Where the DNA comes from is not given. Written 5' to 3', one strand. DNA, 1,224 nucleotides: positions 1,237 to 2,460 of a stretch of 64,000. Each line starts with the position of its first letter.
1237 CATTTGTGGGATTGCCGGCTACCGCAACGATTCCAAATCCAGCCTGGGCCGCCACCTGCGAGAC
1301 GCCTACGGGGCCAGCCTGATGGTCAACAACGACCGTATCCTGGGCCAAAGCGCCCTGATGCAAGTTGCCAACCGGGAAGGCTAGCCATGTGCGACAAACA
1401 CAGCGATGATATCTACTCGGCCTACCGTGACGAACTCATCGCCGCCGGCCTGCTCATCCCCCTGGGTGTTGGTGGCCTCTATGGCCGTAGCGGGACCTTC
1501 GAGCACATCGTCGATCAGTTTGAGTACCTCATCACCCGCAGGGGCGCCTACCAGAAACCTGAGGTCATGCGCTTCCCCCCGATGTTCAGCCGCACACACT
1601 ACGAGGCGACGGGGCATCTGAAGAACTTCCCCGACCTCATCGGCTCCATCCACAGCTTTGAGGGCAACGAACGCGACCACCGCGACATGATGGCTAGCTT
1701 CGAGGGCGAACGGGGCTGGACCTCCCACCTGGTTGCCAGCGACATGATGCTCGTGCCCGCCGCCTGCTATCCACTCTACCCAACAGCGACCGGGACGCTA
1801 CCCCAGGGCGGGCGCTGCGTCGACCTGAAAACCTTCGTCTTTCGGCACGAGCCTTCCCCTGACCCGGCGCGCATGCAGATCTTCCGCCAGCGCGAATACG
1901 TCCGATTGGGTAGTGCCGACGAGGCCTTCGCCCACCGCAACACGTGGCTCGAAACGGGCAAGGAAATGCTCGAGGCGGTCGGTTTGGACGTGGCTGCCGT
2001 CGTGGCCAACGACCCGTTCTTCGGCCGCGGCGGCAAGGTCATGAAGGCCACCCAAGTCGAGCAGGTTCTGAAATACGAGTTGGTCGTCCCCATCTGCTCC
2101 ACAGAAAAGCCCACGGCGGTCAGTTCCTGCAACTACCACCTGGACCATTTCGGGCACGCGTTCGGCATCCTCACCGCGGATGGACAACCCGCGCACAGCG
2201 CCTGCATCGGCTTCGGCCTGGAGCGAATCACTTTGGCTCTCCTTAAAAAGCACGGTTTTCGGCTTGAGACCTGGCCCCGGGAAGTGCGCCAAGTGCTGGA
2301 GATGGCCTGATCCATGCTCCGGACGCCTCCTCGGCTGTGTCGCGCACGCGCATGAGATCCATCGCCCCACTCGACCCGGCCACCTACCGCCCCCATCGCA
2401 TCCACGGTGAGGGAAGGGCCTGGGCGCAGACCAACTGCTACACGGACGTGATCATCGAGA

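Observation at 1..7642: Orphan thiotemplate operon: carrier protein + tRNA-independent SerRS-like ligase + ACAD-fold flavoenzyme + DUF1839 + GH2 + tandem hydrolase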

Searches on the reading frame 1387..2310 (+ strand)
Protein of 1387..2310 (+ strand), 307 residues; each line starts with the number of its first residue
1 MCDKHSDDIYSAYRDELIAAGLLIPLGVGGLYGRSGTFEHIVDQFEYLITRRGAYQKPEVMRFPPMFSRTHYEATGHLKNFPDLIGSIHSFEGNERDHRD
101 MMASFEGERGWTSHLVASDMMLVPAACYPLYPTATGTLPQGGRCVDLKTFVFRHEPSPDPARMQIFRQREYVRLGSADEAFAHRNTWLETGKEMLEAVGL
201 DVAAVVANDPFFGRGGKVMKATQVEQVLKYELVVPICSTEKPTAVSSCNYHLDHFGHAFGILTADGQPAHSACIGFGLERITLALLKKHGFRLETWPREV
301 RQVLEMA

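Call 3: search_protein_families(library=pfam, proteins=[window:1387-2310:+], max_evalue=0.01)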
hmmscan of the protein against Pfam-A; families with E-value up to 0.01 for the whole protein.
window:1387-2310:+ (307 aa): 1 family
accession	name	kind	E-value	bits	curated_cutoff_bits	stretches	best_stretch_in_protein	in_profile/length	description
PF00587.30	tRNA-synt_2b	-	0.00098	19.7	29.3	1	151-288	45-178/179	tRNA synthetase class II core domain (G, H, P, S and T)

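Call 4: search_protein_families(library=ncbifam, proteins=[window:1387-2310:+], max_evalue=0.01)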
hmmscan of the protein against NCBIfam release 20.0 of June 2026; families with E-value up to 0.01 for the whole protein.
window:1387-2310:+ (307 aa): 3 families
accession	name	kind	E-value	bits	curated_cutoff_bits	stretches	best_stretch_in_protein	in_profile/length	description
NF005479.0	PRK07080.1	equivalog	2e-131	437.6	357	1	7-306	16-317/318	amino acid--[acyl-carrier-protein] ligase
NF002120.0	PRK00960.1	equivalog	2.5e-18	65.9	611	1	145-304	340-505/518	serine--tRNA ligase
TIGR00415.1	serS_MJ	equivalog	1.2e-14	53.7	489.55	1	121-302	310-500/518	serine--tRNA ligase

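Call 5: find_encoding_contigs(protein=window:1387-2310:+, flank=10000, max_places=6)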
Protein window:1387-2310:+ (307 aa): 4 contigs read that carry it; 3 places shown.
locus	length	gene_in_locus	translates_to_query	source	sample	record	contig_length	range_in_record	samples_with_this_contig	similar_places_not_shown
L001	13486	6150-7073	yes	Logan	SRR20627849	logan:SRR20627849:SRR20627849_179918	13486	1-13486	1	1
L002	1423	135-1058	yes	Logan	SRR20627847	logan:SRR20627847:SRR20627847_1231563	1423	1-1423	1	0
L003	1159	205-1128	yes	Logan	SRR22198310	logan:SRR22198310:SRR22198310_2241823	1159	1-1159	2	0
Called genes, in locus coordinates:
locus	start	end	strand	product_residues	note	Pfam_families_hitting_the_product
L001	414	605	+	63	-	-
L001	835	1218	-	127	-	PF01850:PIN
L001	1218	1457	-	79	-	PF04014:MazE_antitoxin, PF15937:PrlF_antitoxin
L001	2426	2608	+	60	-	PF00561:Abhydrolase_1 (weak), PF08386:Abhydrolase_4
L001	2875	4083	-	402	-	PF01757:Acyl_transf_3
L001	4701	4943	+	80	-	PF00550:PP-binding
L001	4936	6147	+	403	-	PF02771:Acyl-CoA_dh_N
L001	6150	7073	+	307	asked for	-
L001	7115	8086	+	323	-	PF08893:DUF1839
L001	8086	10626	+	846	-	PF22666:Glyco_hydro_2_N2, PF17753:Ig_mannosidase (weak)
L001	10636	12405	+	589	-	PF12146:Hydrolase_4, PF01738:DLH (faint), PF00561:Abhydrolase_1, PF12146:Hydrolase_4, PF12697:Abhydrolase_6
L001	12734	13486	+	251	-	?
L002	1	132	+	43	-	?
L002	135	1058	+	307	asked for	-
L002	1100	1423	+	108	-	?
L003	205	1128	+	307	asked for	-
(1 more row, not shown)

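Call 7: find_homologous_proteins(query=window:1387-2310:+, max_evalue=0.00001)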
Query window:1387-2310:+ (307 aa): 6846 proteins with E <= 0.00001 among 8000 candidates; the best 120 are listed.
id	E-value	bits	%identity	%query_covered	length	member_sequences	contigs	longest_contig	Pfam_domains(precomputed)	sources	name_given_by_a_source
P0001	3.4e-211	718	100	100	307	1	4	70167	-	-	-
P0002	3.1e-155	534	75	100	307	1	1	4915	-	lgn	-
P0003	1.8e-154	532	73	100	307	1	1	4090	PF00587.31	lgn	-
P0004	2.2e-154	531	72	100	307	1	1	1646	PF00587.31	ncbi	-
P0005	5.6e-154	530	74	100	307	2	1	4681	PF00587.31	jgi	jgi:seryl-tRNA synthetase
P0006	8.0e-154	529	72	100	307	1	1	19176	PF00587.31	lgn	-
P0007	3.7e-152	524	75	100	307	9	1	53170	-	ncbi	-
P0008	1.2e-151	522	74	100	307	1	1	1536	-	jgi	jgi:seryl-tRNA synthetase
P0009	7.5e-151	520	74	100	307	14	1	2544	PF00587.31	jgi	-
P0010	1.8e-150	518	72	100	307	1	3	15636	-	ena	-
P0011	1.3e-149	516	73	100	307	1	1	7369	-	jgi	jgi:seryl-tRNA synthetase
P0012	6.1e-149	513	72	100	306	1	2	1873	-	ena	-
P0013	6.3e-149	513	72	99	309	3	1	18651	-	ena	-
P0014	1.2e-148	512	71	100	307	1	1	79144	PF00587.31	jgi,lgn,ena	-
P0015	1.7e-148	512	71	100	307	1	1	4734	-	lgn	-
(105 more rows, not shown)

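Call 14: find_related_loci(query=window:1387-2310:+, collection=genome_contigs, flank=10000)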
Query window:1387-2310:+ (307 aa) in genome_contigs; peptide patterns used: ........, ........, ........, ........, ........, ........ (x = any residue, [..] = any of these).
107 stretches matched a pattern; 52 encode a relative of the query (tblastn E <= 1e-3); 52 distinct loci.
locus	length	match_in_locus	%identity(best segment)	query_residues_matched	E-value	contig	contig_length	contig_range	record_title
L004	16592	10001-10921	72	1-307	1e-154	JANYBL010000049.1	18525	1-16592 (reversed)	MAG: Burkholderiales bacterium isolate GL140_5_metabat_97 GL140_5_k141_738883, whole genome shotgun sequence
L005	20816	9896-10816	71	1-307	4e-153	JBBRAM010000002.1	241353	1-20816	MAG: Burkholderiales bacterium isolate Co_metawrap_2294 Cmw_2294_k141_16253079_length_241353_cov_58.9981, whole genome s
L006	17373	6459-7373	72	1-306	4e-152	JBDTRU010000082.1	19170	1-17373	MAG: Rhizobacter sp. isolate cluster3_bin.254 NODE_10254_length_19170_cov_20.132514, whole genome shotgun sequence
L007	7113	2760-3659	74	7-306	3e-151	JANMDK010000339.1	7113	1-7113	MAG: Pseudomonadota bacterium isolate OTE_75_metabat_17 OTE_75_k141_470361, whole genome shotgun sequence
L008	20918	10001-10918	68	1-307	2e-144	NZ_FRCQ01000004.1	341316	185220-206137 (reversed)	Rhizobacter sp. OV335, whole genome shotgun sequence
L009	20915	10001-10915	68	1-306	5e-143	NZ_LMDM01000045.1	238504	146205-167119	Rhizobacter sp. Root1238 contig_5, whole genome shotgun sequence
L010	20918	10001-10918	67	1-307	3e-142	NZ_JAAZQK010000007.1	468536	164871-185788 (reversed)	Rhizobacter sp. SG703 Ga0365349_07, whole genome shotgun sequence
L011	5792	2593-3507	68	1-305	2e-142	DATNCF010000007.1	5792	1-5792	MAG TPA_asm: Burkholderiales bacterium isolate SMAG_U11207 k141_960495, whole genome shotgun sequence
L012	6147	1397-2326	65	1-307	6e-140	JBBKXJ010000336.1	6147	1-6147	MAG: Pseudomonadales bacterium isolate metabat_bins.161 k119_680300, whole genome shotgun sequence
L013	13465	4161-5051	66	10-306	7e-138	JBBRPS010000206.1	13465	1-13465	MAG: Gemmatales bacterium isolate metawrap_la1_100 W_la1_100_k141_1091056L_13465_cov_11.9818, whole genome shotgun seque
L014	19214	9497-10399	64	6-306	9e-138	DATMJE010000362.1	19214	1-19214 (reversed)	MAG TPA_asm: Usitatibacter sp. isolate SMAG_U13560 k141_53370, whole genome shotgun sequence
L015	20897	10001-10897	69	8-306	2e-137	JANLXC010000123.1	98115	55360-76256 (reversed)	MAG: Burkholderiales bacterium isolate OTE_20_metabat_13 OTE_20_k141_3014885, whole genome shotgun sequence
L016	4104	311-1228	65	1-306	5e-140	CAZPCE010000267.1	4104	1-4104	MAG TPA_asm: uncultured Arenimonas sp. isolate SRP170004_co1_70 genome assembly, contig: NODE_36576_length_4104_cov_5.38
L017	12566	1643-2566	64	1-306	8e-137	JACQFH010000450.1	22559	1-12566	MAG: Planctomycetia bacterium isolate NC_groundwater_1042_Pr1_S-0.65um_63_10 Montesol18_Sp65_coassembly_scaffold_1076479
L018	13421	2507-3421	66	6-306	5e-136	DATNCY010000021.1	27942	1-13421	MAG TPA_asm: Gemmataceae bacterium isolate SMAG_U11228 k141_3468714, whole genome shotgun sequence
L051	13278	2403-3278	49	13-304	8e-90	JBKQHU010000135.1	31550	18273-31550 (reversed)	MAG: Acidimicrobiales bacterium isolate BAr1A1B1C__bin_122 BAr1A1B1C_000000310124, whole genome shotgun sequence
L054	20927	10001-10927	63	1-306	4e-132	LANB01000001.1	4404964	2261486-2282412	Cellvibrionaceae bacterium 1162T.S.0a.05 H152DRAFT_scaffold00001.1_C, whole genome shotgun sequence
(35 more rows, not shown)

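Call 17: search_solved_structures(query=window:1387-2310:+, show_alignments=2)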
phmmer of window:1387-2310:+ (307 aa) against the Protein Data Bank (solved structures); distinct sequences matched with E-value up to 0.001: 3.
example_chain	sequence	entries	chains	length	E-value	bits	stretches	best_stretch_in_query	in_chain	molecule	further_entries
4h2w_A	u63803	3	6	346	1.6e-73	250.8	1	19-305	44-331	Amino acid--[acyl-carrier-protein] ligase 1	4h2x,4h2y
3mey_A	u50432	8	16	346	1e-72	248.2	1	19-305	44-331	Bll0957 protein | Amino acid--[acyl-carrier-protein] ligase 1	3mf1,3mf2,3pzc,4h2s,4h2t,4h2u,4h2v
3w3s_A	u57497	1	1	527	3e-14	56.1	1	120-302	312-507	Type-2 serine--tRNA ligase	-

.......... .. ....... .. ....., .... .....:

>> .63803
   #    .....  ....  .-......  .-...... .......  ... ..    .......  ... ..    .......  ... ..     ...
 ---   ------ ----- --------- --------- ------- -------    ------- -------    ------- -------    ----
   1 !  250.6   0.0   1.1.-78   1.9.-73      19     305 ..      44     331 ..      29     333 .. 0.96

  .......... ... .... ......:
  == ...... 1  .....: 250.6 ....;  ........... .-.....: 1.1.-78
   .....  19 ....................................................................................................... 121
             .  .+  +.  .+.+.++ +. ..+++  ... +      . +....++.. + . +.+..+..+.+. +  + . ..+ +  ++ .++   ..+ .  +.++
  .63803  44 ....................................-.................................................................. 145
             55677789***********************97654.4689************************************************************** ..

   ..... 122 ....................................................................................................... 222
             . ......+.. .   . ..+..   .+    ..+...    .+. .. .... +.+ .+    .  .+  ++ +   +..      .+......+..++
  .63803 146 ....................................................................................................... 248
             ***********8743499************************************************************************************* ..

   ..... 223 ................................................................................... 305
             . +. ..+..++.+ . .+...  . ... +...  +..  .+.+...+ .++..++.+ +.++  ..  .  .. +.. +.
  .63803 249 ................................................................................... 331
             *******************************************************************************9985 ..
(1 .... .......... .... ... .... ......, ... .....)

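Call 59: search_protein_families(library=pfam, proteins=[L054:1474-2289:+, L054:2316-3230:+, L054:3246-5144:+, L054:5253-6056:+, L054:6105-7241:+, L054:7187-8392:+, L054:14500-15660:+, L054:17577-19259:-, L054:15768-17573:-], max_evalue=0.0001)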
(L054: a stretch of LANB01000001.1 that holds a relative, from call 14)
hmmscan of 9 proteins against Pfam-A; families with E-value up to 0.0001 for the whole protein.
L054:1474-2289:+ (271 aa): 1 family
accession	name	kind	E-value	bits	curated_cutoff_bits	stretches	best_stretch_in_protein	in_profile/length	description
PF00459.30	Inositol_P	-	4.6e-47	161.2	27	1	11-241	5-241/271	Inositol monophosphatase family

L054:2316-3230:+ (304 aa): 1 family
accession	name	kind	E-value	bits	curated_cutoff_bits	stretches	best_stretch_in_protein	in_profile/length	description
PF01507.26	PAPS_reduct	-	3.1e-58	197.1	22.5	1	31-258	1-174/175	Phosphoadenosine phosphosulfate reductase domain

L054:3246-5144:+ (632 aa): 8 families
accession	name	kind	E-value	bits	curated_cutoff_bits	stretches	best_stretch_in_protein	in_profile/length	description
PF01583.26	APS_kinase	-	3e-72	242.1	21.1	1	459-608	2-152/152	Adenylylsulphate kinase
PF00009.33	GTP_EFTU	-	2.4e-46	158.2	26.5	1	23-226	2-180/188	Elongation factor Tu GTP binding domain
PF22594.2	GTP-eEF1A_C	-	1.8e-22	80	27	1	336-430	5-100/101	GTP-eEF1A C-terminal domain-like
PF01926.29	MMR_HSR1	-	7.5e-09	36.1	21.9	0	84-166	26-113/113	50S ribosome-binding GTPase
PF13671.12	AAA_33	-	1.3e-08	35.7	27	1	462-574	2-115/143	AAA domain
PF03193.22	RsgA_GTPase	-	1.5e-05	25.3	30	0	457-482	104-129/174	RsgA GTPase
PF00448.28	SRP54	-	2.1e-05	24.7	22.7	0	460-502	2-44/196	SRP54-type protein, GTPase domain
PF13238.12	AAA_18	-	4.9e-05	24.2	29.4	0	462-573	1-107/128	AAA domain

L054:5253-6056:+ (267 aa): 8 families
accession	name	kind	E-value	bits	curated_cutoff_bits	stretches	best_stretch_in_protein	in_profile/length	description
PF08241.18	Methyltransf_11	-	2.2e-20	73.5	21.2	1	58-152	1-95/95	Methyltransferase domain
PF13649.12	Methyltransf_25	-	5.4e-18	65.9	27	1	57-148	1-97/97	Methyltransferase domain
PF13847.12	Methyltransf_31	-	6.1e-15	55.6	27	1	52-177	2-129/145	Methyltransferase domain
PF08242.18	Methyltransf_12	-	9.8e-15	55.5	30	1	58-149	1-97/98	Methyltransferase domain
PF13489.12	Methyltransf_23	-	3e-12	47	27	1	45-162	14-126/164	Methyltransferase domain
PF01209.24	Ubie_methyltran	-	1.7e-10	41.1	20.1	1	40-151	36-150/233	ubiE/COQ5 methyltransferase family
PF08003.17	Methyltransf_9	-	4.6e-07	29.5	23.8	1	37-152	97-217/315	Protein of unknown function (DUF1698)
PF07021.18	MetW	-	4.9e-07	30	21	1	45-157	5-112/193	Methionine biosynthesis protein MetW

L054:6105-7241:+ (378 aa): 3 families
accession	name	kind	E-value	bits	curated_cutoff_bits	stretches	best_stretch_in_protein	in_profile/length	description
PF00535.33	Glycos_transf_2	-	6.3e-23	82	23.3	1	46-208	1-165/168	Glycosyl transferase family 2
PF13641.12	Glyco_tranf_2_3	-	1.9e-18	67.8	27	1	45-249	3-219/230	Glycosyltransferase like family 2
PF13506.12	Glyco_transf_21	-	6.3e-06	26.2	21.7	1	111-208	18-115/174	Glycosyl transferase family 21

L054:7187-8392:+ (401 aa): 1 family
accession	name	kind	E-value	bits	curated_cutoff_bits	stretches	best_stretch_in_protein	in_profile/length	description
PF01041.23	DegT_DnrJ_EryC1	-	3.5e-15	56.5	19.8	1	50-200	46-193/360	DegT/DnrJ/EryC1/StrS aminotransferase family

L054:14500-15660:+ (386 aa): 1 family
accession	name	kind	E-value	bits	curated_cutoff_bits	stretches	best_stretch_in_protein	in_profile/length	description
PF01757.29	Acyl_transf_3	-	5.9e-28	98.3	31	1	17-365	2-325/326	Acyltransferase domain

L054:17577-19259:- (560 aa): 0 families

L054:15768-17573:- (601 aa): 1 family
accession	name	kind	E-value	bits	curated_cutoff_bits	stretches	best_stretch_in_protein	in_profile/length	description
PF12146.15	Hydrolase_4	-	4.1e-07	30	27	1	47-130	15-97/239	Serine aminopeptidase, S33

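Call 60: search_protein_families(library=pfam, proteins=[L051:644-1957:+, L051:1954-2394:+, L051:2391-3284:+, L051:3327-5078:-, L051:5081-5311:-, L051:5532-6392:-, L051:6449-8038:-, L051:8729-10489:-, L051:10849-11907:+], max_evalue=0.0001)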
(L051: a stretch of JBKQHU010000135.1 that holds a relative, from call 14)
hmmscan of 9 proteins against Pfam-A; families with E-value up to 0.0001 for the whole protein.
L051:644-1957:+ (437 aa): 3 families
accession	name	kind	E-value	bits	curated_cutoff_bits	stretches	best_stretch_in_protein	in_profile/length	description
PF01053.26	Cys_Met_Meta_PP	-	9.6e-118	393.5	27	1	18-433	1-380/381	Cys/Met metabolism PLP-dependent enzyme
PF00155.27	Aminotran_1_2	-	3.8e-06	26.8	19.7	1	84-243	63-242/361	Aminotransferase class I and II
PF01041.23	DegT_DnrJ_EryC1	-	9.1e-06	25.6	19.8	1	71-196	24-149/360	DegT/DnrJ/EryC1/StrS aminotransferase family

L051:1954-2394:+ (146 aa): 1 family
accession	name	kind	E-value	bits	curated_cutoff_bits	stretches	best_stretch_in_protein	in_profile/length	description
PF01648.25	ACPS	-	6.5e-16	58.8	25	1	21-119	1-100/111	4'-phosphopantetheinyl transferase superfamily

L051:2391-3284:+ (297 aa): 0 families

L051:3327-5078:- (583 aa): 1 family
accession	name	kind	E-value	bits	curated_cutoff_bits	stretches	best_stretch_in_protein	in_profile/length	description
PF12146.15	Hydrolase_4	-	1.3e-05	25.1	27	0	347-436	22-111/239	Serine aminopeptidase, S33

L051:5081-5311:- (76 aa): 1 family
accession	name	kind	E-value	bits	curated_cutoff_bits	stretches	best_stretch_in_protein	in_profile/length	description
PF00550.31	PP-binding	-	1.2e-09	38.7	20.8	1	10-60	13-64/67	Phosphopantetheine attachment site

L051:5532-6392:- (286 aa): 0 families

L051:6449-8038:- (529 aa): 2 families
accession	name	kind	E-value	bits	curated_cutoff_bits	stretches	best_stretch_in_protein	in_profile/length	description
PF01943.22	Polysacc_synt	-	5.6e-10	39.5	28.2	1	29-290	2-252/274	Polysaccharide biosynthesis protein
PF13440.11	Polysacc_synt_3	-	6.9e-08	32.5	23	1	112-329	52-260/293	Polysaccharide biosynthesis protein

L051:8729-10489:- (586 aa): 1 family
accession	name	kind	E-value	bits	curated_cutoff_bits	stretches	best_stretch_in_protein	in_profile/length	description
PF02156.21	Glyco_hydro_26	-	3.4e-08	33.6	20.2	1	400-483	152-233/311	Glycosyl hydrolase family 26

L051:10849-11907:+ (352 aa): 4 families
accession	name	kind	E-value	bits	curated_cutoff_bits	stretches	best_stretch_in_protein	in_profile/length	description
PF00535.33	Glycos_transf_2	-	2.2e-32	112.8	23.3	1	14-138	1-130/168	Glycosyl transferase family 2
PF13641.12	Glyco_tranf_2_3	-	1.8e-11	44.9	27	1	11-248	1-223/230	Glycosyltransferase like family 2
PF10111.15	Glyco_tranf_2_2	-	3.9e-10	40.1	27.3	1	14-101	1-95/276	Glycosyltransferase like family 2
PF13632.12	Glyco_trans_2_3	-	2.7e-06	27.8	27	1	180-301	72-193/198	Glycosyl transferase family group 2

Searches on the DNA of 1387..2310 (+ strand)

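Call 72: search_rna_families(source=L001, start=3900, end=5000, threshold=evalue, max_evalue=1)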
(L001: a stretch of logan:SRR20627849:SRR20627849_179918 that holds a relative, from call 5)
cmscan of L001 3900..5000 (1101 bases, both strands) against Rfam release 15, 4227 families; matches with E-value up to 1: 0.
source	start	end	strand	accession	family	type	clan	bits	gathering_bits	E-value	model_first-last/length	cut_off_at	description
